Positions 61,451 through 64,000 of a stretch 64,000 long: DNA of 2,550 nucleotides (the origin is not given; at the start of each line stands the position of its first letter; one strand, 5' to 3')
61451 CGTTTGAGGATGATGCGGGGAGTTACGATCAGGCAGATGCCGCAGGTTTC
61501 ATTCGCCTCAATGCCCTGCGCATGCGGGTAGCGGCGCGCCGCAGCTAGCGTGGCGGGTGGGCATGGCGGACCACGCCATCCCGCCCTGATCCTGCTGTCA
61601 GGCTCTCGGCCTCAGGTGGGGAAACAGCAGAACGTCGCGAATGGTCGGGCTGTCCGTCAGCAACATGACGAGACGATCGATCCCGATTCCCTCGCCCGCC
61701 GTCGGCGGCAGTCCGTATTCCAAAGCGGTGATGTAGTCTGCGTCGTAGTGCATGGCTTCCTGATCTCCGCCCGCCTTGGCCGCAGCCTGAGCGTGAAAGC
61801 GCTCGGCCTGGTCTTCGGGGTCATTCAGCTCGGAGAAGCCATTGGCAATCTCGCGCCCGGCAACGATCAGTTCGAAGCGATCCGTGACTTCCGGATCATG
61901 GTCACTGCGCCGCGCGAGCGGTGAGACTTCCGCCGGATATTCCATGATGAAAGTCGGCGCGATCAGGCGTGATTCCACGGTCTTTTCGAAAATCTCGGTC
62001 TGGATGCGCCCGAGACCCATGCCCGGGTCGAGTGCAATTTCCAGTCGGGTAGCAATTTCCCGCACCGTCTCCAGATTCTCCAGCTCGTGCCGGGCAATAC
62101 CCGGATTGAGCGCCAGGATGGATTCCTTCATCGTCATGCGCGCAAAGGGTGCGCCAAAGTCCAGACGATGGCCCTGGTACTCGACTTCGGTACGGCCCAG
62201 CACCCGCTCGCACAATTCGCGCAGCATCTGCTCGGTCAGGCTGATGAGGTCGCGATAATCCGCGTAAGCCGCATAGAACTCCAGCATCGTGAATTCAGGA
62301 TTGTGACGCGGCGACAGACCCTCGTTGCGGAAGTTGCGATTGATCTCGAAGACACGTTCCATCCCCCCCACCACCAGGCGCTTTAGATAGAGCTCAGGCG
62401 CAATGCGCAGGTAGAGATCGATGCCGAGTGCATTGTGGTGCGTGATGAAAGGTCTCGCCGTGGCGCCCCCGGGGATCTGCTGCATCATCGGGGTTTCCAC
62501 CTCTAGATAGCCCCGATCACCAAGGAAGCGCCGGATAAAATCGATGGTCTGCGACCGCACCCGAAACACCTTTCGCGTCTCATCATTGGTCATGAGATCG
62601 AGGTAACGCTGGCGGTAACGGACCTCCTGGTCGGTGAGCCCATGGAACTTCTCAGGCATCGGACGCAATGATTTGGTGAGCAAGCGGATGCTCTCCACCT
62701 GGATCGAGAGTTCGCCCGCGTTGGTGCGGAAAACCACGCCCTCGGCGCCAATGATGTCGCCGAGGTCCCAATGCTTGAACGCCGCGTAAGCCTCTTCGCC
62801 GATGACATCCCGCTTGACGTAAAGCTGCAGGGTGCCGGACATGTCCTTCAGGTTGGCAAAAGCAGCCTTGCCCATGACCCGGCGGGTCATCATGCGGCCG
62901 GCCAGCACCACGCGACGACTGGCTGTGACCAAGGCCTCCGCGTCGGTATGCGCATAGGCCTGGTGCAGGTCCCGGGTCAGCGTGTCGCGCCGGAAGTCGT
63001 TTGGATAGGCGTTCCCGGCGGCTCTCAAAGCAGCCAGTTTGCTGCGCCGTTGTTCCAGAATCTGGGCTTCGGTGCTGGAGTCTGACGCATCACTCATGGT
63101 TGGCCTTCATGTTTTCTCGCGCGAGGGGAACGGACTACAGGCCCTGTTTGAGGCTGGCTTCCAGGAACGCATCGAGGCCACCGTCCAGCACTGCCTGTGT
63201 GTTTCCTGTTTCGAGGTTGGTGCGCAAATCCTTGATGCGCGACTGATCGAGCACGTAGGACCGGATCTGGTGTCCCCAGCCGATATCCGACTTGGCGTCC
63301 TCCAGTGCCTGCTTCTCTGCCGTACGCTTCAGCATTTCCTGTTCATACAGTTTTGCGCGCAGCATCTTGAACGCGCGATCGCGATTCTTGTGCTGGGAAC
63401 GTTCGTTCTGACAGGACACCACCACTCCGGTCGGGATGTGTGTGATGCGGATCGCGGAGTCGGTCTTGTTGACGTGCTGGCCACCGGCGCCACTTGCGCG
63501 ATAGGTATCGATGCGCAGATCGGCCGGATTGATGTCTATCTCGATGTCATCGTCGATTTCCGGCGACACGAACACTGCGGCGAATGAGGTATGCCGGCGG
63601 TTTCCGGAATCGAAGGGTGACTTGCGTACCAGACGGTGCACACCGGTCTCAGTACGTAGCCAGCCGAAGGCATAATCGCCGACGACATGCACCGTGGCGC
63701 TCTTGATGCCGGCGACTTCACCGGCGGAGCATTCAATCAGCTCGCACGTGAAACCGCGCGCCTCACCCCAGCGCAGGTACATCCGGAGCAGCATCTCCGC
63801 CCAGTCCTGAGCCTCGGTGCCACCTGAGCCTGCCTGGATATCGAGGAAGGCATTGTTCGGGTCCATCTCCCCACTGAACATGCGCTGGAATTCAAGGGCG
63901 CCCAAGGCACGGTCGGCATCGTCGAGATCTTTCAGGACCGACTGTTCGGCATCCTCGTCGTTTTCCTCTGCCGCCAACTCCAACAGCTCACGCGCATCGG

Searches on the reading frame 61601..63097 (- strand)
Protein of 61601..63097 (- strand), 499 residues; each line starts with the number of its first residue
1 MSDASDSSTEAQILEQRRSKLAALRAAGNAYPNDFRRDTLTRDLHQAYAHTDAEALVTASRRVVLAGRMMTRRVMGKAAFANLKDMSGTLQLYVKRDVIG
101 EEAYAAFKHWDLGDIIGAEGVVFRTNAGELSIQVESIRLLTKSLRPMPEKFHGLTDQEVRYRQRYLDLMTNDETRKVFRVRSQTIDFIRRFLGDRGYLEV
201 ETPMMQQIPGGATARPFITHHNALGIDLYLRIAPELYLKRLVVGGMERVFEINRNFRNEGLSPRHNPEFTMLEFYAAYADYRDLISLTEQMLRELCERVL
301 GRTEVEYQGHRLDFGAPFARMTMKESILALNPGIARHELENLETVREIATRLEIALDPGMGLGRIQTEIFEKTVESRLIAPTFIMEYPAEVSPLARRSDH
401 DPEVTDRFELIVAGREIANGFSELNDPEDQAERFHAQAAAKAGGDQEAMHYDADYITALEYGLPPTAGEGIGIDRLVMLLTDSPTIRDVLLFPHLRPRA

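Call 27: search_protein_families(library=pfam, proteins=[window:61601-63097:-], max_evalue=0.00001)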
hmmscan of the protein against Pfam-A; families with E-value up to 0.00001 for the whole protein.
window:61601-63097:- (499 aa): 2 families
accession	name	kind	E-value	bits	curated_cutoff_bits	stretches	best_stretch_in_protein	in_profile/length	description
PF00152.25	tRNA-synt_2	-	9.8e-94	314.3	25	1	156-495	1-307/308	tRNA synthetases class II (D, K and N)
PF01336.31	tRNA_anti-codon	-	1.9e-17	63.4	27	1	63-140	1-75/75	OB-fold nucleic acid binding domain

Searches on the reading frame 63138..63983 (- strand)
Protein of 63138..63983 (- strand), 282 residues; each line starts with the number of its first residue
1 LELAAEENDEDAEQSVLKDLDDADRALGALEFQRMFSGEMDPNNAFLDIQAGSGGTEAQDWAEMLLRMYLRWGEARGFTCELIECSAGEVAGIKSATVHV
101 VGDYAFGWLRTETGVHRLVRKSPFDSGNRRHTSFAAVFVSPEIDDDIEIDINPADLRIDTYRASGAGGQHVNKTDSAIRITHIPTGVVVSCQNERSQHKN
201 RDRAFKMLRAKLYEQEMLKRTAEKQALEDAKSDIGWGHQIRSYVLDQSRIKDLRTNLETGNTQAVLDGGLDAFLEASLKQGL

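Call 27: search_protein_families(library=pfam, proteins=[window:63138-63983:-], max_evalue=0.00001)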
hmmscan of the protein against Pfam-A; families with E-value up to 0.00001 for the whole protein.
window:63138-63983:- (282 aa): 2 families
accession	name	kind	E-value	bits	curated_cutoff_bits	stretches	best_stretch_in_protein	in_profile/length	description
PF00472.26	RF-1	-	6.5e-45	152.3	35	1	145-254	1-116/116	RF-1 domain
PF03462.23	PCRF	-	3.2e-44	151.5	24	1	6-137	59-194/194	PCRF domain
